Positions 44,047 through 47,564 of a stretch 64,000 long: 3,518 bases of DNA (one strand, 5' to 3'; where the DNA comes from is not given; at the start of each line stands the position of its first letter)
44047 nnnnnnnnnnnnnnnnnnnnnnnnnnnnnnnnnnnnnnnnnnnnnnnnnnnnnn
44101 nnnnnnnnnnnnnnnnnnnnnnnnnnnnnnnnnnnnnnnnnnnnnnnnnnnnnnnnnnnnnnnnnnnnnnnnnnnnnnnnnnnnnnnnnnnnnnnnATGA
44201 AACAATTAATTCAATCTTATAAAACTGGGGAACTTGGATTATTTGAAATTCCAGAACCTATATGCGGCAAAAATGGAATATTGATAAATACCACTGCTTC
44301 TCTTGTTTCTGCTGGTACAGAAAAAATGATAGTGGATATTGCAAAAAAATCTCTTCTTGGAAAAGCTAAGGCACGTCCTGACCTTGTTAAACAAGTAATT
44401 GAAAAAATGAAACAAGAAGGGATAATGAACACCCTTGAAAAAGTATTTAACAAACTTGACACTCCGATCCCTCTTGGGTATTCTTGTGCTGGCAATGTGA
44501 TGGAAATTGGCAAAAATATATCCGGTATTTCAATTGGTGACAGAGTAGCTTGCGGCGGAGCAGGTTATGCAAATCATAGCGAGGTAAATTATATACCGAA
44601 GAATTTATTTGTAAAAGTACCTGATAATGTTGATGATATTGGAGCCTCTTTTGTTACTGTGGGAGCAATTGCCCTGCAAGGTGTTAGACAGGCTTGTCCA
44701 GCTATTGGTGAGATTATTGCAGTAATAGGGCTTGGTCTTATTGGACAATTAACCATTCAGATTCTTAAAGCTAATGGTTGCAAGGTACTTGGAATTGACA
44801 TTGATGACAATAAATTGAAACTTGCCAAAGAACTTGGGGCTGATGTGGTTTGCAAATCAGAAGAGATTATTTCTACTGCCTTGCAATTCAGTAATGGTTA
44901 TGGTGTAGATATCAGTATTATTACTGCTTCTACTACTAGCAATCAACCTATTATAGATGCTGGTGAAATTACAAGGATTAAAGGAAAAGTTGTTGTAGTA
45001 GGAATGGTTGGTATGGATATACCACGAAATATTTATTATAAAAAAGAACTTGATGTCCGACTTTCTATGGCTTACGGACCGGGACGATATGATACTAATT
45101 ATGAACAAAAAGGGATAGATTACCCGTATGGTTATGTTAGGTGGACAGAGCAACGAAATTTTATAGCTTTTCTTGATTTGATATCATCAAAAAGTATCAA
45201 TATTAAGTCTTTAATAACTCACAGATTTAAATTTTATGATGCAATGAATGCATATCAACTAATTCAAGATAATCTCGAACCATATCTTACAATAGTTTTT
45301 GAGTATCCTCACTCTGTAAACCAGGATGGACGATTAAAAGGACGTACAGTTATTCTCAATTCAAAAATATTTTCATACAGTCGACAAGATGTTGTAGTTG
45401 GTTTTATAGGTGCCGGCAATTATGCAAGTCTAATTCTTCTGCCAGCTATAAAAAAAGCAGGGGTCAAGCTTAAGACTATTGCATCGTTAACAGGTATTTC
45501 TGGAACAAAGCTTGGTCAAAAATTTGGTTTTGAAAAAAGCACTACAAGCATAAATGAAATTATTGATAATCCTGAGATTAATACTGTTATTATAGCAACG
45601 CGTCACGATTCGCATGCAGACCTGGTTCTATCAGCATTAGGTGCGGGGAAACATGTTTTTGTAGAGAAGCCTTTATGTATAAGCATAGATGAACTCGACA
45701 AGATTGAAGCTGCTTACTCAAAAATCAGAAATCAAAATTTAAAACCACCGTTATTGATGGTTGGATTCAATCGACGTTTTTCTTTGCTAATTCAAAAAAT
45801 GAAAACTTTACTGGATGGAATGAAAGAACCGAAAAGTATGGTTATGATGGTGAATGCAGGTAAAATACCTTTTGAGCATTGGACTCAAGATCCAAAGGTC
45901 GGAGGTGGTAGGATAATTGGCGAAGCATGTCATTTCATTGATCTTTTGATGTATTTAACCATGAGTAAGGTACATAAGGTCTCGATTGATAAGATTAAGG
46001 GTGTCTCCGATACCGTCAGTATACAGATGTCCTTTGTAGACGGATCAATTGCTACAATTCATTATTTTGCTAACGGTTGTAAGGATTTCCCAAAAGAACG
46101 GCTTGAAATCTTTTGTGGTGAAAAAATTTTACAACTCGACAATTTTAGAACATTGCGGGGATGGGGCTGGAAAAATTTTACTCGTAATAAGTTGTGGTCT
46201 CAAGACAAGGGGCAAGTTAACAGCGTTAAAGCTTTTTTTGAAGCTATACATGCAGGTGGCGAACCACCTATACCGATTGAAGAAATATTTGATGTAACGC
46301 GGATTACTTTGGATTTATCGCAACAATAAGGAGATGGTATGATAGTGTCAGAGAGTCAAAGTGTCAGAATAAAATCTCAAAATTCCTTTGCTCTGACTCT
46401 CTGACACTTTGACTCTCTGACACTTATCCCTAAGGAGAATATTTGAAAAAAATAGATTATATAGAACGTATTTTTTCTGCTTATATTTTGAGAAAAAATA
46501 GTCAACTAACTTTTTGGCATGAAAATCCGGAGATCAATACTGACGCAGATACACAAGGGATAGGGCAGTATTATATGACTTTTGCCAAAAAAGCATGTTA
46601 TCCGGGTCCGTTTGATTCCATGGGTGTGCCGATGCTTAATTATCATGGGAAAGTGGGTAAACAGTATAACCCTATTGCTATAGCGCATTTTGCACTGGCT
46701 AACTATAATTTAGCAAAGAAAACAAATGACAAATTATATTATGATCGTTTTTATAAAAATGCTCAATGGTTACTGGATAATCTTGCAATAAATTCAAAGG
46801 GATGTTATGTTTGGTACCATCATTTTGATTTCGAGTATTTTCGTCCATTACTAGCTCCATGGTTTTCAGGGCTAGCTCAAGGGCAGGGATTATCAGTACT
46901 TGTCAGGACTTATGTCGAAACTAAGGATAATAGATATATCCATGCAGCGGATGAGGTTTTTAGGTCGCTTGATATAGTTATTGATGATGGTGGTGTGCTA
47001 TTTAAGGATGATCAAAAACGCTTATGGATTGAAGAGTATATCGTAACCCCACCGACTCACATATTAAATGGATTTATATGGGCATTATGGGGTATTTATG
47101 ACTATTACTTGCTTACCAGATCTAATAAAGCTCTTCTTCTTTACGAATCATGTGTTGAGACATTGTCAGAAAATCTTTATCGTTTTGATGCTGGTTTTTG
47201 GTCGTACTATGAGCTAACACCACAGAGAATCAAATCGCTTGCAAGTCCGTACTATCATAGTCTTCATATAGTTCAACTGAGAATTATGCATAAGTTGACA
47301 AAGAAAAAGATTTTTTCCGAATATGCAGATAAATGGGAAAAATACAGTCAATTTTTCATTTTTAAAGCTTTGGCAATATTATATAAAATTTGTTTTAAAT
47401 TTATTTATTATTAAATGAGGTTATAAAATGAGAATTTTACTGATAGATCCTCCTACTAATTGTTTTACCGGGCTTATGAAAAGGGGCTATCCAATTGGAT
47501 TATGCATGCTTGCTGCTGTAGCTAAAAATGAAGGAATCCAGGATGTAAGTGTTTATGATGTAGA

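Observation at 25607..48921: Four paralogous B12-binding radical SAM enzymes embedded in a glycan locus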

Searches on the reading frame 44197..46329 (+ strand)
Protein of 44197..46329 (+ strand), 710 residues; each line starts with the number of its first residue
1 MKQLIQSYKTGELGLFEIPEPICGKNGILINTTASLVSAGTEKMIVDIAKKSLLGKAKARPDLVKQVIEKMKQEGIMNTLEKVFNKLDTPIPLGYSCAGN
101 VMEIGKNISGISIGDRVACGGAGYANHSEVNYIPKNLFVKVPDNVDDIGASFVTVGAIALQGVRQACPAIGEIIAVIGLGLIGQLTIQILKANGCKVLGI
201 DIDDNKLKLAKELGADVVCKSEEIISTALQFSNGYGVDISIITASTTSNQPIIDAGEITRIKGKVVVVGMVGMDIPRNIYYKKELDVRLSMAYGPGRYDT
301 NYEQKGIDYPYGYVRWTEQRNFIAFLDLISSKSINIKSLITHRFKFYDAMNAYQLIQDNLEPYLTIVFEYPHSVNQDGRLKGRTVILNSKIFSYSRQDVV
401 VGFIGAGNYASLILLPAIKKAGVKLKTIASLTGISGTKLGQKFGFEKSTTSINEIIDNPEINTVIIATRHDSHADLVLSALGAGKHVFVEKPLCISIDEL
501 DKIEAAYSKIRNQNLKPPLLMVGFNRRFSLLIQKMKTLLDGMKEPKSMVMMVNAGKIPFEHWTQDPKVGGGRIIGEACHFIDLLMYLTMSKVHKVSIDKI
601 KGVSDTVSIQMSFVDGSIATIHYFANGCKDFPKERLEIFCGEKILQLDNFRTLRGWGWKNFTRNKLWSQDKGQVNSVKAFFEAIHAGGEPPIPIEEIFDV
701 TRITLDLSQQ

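Call 4: search_protein_families(library=pfam, proteins=[window:44197-46329:+], max_evalue=0.01)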
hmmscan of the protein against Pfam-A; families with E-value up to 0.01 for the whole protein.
window:44197-46329:+ (710 aa): 13 families
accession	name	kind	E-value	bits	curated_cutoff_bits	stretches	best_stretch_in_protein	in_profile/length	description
PF00107.32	ADH_zinc_N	-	7.1e-20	71.7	31.8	1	182-299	2-121/129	Zinc-binding dehydrogenase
PF01408.29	GFO_IDH_MocA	-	2.1e-19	70.8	24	1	401-506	3-108/120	Oxidoreductase family, NAD-binding Rossmann fold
PF01488.26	Shikimate_DH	-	1.4e-07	32.1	24.3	1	174-280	15-118/138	Shikimate / quinate 5-dehydrogenase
PF22725.1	GFO_IDH_MocA_C3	-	5.1e-07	30.2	27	1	559-640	32-118/124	GFO/IDH/MocA C-terminal domain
PF02826.25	2-Hacid_dh_C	-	1.2e-05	25.2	25.1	1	171-268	36-124/178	D-isomer specific 2-hydroxyacid dehydrogenase, NAD binding domain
PF08240.17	ADH_N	-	2.5e-05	24.9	23.5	1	85-129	28-90/104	Alcohol dehydrogenase GroES-like domain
PF03721.20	UDPG_MGDP_dh_N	-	4.2e-05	23.6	27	1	174-213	3-42/187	UDP-glucose/GDP-mannose dehydrogenase family, NAD binding domain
PF02254.24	TrkA_N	-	7.4e-05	23.5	23.8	1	174-219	1-46/116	TrkA-N domain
PF16912.11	Glu_dehyd_C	-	0.00047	20.1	34.9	1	164-271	24-132/211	Glucose dehydrogenase C-terminus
PF02894.22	GFO_IDH_MocA_C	-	0.0024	18.1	22.9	1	555-628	25-108/218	Oxidoreductase family, C-terminal alpha/beta domain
PF03446.21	NAD_binding_2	-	0.0029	18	21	1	174-236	2-57/161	NAD binding domain of 6-phosphogluconate dehydrogenase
PF03447.22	NAD_binding_3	-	0.004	18.3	24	0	422-489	21-87/116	Homoserine dehydrogenase, NAD binding domain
PF03807.23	F420_oxidored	-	0.0075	17.3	21.6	0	401-477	2-76/94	NADP oxidoreductase coenzyme F420-dependent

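Call 10: search_protein_families(library=ncbifam, proteins=[window:44197-46329:+], max_evalue=0.001)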
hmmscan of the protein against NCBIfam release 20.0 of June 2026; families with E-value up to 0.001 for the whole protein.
window:44197-46329:+ (710 aa): 30 families (the best 25 are shown)
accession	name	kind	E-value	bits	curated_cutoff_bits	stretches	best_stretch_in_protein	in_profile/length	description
TIGR04380.1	myo_inos_iolG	equivalog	8.1e-28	97.2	355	1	400-642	3-247/330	inositol 2-dehydrogenase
NF006940.0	PRK09422.1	equivalog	4.5e-17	62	344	1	135-272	125-263/338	alcohol dehydrogenase AdhP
TIGR00692.1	tdh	equivalog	3.7e-16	59.1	458.35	1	129-245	121-239/340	L-threonine 3-dehydrogenase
NF052479.1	LevoglcsnDh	equivalog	3.8e-15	55.4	650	1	418-543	31-150/386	levoglucosan dehydrogenase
NF041097.1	keto_inos_dh_IolM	equivalog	1.2e-13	50.5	450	1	171-276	207-318/389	scyllo-inosose 3-dehydrogenase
NF003808.0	PRK05396.1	equivalog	9e-13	47.8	380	1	130-273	124-267/341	L-threonine 3-dehydrogenase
NF040723.1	UDP-GlcNAcDh_Arch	equivalog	1e-12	48.2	450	1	401-616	3-208/302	UDP-N-acetylglucosamine 3-dehydrogenase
TIGR03989.1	Rxyl_3153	subfamily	2.9e-12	46.5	440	1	127-275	141-293/370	NDMA-dependent alcohol dehydrogenase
NF007375.0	PRK09880.1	equivalog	4.7e-12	45.3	469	1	134-276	133-275/344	L-idonate 5-dehydrogenase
NF008607.0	PRK11579.1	subfamily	5.8e-12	45.3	330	1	398-541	4-139/346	oxidoreductase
NF007642.0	PRK10309.1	equivalog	2.2e-11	43.6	550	1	134-274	124-265/347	galactitol-1-phosphate 5-dehydrogenase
TIGR02824.1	quinone_pig3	subfamily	7.7e-11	41.6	296.8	1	93-272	61-241/325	putative NAD(P)H quinone oxidoreductase, PIG3 family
TIGR03451.1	mycoS_dep_FDH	equivalog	7.8e-11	41.4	512.9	1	138-274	142-281/358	S-(hydroxymethyl)mycothiol dehydrogenase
NF010344.0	PRK13771.1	subfamily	1.4e-10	40.7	349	1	129-232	120-224/334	putative alcohol dehydrogenase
NF052679.1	InsChiInosDhIolG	equivalog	1.5e-10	40.7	540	1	452-551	58-153/343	bifunctional inositol 2-dehydrogenase/D-chiro-inositol 1-dehydrogenase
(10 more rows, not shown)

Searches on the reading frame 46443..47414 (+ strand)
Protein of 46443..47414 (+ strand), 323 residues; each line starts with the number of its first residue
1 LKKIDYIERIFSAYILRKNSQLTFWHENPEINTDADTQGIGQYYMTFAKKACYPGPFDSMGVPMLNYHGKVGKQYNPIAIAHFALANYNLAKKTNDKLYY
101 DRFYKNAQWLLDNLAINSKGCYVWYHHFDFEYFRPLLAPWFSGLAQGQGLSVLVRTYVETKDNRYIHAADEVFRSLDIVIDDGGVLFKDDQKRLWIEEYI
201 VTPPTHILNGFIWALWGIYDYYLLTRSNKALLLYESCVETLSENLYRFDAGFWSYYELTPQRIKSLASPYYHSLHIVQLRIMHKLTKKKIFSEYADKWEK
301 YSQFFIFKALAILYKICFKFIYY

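Call 4: search_protein_families(library=pfam, proteins=[window:46443-47414:+], max_evalue=0.01)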
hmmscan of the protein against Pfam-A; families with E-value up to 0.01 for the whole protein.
window:46443-47414:+ (323 aa): 1 family
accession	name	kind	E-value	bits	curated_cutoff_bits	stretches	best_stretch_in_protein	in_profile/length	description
PF06662.19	C5-epim_C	-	1.1e-50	172.2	23.3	1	122-300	5-188/188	D-glucuronyl C5-epimerase C-terminus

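Call 10: search_protein_families(library=ncbifam, proteins=[window:46443-47414:+], max_evalue=0.001)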
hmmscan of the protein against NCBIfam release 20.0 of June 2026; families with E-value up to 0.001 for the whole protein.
window:46443-47414:+ (323 aa): 0 families
